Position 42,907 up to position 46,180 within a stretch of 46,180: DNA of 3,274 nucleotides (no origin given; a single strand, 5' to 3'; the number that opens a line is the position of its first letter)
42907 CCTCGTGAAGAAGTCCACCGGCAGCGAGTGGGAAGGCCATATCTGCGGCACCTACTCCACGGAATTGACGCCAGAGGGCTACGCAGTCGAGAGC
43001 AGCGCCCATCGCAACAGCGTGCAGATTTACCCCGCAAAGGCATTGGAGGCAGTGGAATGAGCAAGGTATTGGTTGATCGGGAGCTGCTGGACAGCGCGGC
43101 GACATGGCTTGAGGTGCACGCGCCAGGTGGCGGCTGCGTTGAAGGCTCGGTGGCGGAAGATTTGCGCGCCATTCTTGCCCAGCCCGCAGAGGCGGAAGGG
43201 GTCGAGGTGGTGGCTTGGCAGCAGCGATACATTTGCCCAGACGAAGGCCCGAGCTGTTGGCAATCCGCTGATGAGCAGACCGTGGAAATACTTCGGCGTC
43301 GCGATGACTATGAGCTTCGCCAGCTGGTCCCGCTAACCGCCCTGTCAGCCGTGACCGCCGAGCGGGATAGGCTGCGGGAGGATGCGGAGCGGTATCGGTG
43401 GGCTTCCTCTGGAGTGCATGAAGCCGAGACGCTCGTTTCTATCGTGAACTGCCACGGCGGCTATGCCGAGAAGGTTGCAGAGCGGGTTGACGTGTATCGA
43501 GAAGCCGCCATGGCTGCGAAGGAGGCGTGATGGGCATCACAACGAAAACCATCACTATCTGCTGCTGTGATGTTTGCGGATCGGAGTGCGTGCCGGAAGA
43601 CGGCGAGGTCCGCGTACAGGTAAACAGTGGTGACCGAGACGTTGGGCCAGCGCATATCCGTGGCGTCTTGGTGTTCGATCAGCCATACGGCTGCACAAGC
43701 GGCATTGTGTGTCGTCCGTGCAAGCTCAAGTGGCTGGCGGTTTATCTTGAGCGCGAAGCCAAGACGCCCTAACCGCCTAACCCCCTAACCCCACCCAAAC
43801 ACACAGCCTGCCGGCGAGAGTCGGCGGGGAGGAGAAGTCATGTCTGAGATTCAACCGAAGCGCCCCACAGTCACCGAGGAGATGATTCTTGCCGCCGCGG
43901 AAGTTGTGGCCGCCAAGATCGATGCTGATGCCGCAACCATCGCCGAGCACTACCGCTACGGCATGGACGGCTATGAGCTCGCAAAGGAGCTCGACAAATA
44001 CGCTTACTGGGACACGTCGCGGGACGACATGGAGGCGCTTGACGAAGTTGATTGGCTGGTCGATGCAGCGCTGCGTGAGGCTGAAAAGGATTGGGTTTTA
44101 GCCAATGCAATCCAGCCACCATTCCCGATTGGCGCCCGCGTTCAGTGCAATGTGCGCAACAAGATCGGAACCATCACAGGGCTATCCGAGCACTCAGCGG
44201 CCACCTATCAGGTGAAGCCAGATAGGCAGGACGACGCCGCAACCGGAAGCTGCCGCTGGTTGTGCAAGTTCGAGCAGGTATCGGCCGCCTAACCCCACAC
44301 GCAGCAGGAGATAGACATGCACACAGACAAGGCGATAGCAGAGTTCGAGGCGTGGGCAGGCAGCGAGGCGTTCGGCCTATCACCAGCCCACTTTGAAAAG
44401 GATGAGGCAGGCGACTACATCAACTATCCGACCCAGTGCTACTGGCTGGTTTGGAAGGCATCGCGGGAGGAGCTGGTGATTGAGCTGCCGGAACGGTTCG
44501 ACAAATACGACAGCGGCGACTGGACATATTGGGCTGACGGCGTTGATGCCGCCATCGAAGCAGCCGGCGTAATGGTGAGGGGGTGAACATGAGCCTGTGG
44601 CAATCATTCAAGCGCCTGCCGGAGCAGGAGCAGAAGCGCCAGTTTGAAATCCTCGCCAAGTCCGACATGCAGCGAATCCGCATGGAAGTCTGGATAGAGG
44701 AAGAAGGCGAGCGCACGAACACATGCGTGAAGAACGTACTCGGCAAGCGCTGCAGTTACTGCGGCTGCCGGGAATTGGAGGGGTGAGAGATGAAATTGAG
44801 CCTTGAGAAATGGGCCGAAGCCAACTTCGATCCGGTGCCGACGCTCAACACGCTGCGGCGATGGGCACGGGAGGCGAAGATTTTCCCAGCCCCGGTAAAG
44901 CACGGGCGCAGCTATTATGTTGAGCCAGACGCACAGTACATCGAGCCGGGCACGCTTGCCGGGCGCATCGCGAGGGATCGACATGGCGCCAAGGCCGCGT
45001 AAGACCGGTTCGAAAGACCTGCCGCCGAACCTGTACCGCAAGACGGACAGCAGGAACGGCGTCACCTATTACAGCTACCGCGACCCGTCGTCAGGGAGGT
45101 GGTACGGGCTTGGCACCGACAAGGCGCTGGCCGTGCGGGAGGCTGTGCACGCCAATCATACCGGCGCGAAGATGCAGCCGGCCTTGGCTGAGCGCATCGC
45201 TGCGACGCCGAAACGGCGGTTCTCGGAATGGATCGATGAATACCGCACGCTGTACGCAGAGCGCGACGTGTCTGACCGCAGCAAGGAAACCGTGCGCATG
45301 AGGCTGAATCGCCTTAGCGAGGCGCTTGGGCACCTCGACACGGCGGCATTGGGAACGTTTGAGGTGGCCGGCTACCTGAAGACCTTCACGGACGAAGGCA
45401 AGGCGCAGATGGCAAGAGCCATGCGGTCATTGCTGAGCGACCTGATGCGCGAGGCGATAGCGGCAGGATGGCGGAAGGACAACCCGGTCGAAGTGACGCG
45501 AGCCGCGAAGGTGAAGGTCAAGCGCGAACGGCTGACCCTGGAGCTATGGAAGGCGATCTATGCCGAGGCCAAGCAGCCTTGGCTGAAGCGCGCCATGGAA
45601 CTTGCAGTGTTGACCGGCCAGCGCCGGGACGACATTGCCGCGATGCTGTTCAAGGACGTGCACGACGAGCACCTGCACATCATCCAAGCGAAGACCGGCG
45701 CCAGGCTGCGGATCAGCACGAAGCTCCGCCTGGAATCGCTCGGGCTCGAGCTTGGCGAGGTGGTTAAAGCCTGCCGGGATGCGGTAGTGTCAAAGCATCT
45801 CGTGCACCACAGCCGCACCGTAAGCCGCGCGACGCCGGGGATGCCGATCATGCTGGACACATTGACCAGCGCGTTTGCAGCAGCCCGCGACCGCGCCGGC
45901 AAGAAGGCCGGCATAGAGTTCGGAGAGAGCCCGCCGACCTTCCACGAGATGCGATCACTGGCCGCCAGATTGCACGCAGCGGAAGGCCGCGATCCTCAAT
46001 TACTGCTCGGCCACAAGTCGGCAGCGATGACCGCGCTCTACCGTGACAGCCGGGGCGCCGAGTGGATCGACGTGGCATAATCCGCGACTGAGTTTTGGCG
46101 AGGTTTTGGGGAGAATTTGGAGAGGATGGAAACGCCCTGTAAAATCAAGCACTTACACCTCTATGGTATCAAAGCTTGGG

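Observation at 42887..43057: R67/DfrB-type (type II, trimethoprim-insensitive) DHFR domain fused to the C-terminus of a 296-aa early phage protein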

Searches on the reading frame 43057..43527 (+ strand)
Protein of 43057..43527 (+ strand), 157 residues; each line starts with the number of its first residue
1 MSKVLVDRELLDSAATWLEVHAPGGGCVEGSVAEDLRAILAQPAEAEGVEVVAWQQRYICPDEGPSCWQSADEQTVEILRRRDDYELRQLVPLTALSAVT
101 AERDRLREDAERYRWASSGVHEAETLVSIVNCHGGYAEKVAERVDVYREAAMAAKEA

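Call 23: search_protein_families(library=pfam, proteins=[window:43057-43527:+], max_evalue=0.01)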
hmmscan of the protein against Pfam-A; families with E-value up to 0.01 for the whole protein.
window:43057-43527:+ (157 aa): 0 families

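Call 82: search_protein_families(library=padloc, proteins=[window:43057-43527:+], max_evalue=0.01)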
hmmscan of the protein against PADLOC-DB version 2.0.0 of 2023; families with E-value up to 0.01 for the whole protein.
window:43057-43527:+ (157 aa): 0 families

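Call 83: search_protein_families(library=phrogs, proteins=[window:43057-43527:+], max_evalue=0.001)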
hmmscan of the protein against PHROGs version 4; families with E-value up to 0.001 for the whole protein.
window:43057-43527:+ (157 aa): 0 families

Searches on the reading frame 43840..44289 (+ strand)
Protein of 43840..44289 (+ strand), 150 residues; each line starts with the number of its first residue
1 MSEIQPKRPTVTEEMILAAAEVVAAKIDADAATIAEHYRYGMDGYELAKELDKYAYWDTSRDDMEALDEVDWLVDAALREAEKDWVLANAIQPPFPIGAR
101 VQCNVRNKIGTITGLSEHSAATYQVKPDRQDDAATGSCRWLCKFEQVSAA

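Call 23: search_protein_families(library=pfam, proteins=[window:43840-44289:+], max_evalue=0.01)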
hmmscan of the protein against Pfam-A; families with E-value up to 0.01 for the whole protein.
window:43840-44289:+ (150 aa): 0 families

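Call 82: search_protein_families(library=padloc, proteins=[window:43840-44289:+], max_evalue=0.01)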
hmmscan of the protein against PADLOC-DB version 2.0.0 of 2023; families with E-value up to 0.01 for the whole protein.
window:43840-44289:+ (150 aa): 0 families

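Call 83: search_protein_families(library=phrogs, proteins=[window:43840-44289:+], max_evalue=0.001)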
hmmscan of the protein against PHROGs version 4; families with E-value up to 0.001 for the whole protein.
window:43840-44289:+ (150 aa): 1 family
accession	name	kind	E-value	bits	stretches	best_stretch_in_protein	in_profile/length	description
phrog_17597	-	unknown function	2e-21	77.6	1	24-147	41-165/243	-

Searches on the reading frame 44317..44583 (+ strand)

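Call 24: search_protein_families(library=pfam, proteins=[window:44317-44583:+], max_evalue=0.01)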
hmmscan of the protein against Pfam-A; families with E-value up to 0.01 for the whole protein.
window:44317-44583:+ (89 aa): 0 families

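Call 82: search_protein_families(library=padloc, proteins=[window:44317-44583:+], max_evalue=0.01)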
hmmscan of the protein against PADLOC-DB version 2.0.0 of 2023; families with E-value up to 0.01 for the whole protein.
window:44317-44583:+ (89 aa): 0 families

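Call 83: search_protein_families(library=phrogs, proteins=[window:44317-44583:+], max_evalue=0.001)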
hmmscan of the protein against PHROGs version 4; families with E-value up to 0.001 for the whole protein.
window:44317-44583:+ (89 aa): 1 family
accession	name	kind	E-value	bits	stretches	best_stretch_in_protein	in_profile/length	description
phrog_343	-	unknown function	1.5e-13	51.7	1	2-87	35-123/135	-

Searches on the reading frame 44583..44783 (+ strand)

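Call 24: search_protein_families(library=pfam, proteins=[window:44583-44783:+], max_evalue=0.01)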
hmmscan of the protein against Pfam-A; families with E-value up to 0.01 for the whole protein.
window:44583-44783:+ (67 aa): 1 family
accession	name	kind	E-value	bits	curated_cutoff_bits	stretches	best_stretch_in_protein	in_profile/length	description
PF13902.11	R3H-assoc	-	0.0086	16.9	25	1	2-51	67-116/127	R3H-associated N-terminal domain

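Call 82: search_protein_families(library=padloc, proteins=[window:44583-44783:+], max_evalue=0.01)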
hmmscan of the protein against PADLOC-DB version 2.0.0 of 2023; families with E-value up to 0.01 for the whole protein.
window:44583-44783:+ (67 aa): 0 families

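Call 83: search_protein_families(library=phrogs, proteins=[window:44583-44783:+], max_evalue=0.001)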
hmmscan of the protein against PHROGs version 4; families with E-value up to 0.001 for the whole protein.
window:44583-44783:+ (67 aa): 0 families

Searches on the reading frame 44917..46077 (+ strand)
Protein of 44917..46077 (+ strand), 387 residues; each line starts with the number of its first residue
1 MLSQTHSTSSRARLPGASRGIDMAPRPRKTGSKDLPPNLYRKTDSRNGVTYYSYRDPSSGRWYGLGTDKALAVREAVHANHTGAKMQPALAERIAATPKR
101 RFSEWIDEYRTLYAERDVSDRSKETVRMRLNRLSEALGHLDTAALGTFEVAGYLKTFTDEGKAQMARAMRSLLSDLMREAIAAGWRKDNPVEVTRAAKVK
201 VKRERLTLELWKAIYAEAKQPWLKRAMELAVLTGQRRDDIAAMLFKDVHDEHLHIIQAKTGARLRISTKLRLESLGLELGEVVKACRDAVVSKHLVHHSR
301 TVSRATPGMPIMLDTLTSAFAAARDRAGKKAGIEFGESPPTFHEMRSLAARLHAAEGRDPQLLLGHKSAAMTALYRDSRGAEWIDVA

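Call 24: search_protein_families(library=pfam, proteins=[window:44917-46077:+], max_evalue=0.01)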
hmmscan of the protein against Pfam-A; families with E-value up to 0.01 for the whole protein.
window:44917-46077:+ (387 aa): 4 families
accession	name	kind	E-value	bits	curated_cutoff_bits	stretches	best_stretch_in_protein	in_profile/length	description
PF09003.16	Arm-DNA-bind_1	-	7.7e-24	84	22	1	23-83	1-60/74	Bacteriophage lambda integrase, Arm DNA-binding domain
PF00589.27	Phage_integrase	-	7.1e-13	49.1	27.1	1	209-379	6-169/172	Phage integrase family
PF22022.2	Phage_int_M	-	1.3e-10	41.8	27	1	102-196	1-95/96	Phage integrase central domain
PF02899.23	Phage_int_SAM_1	-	2.7e-05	24.8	22.3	1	106-184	1-83/83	Phage integrase, N-terminal SAM-like domain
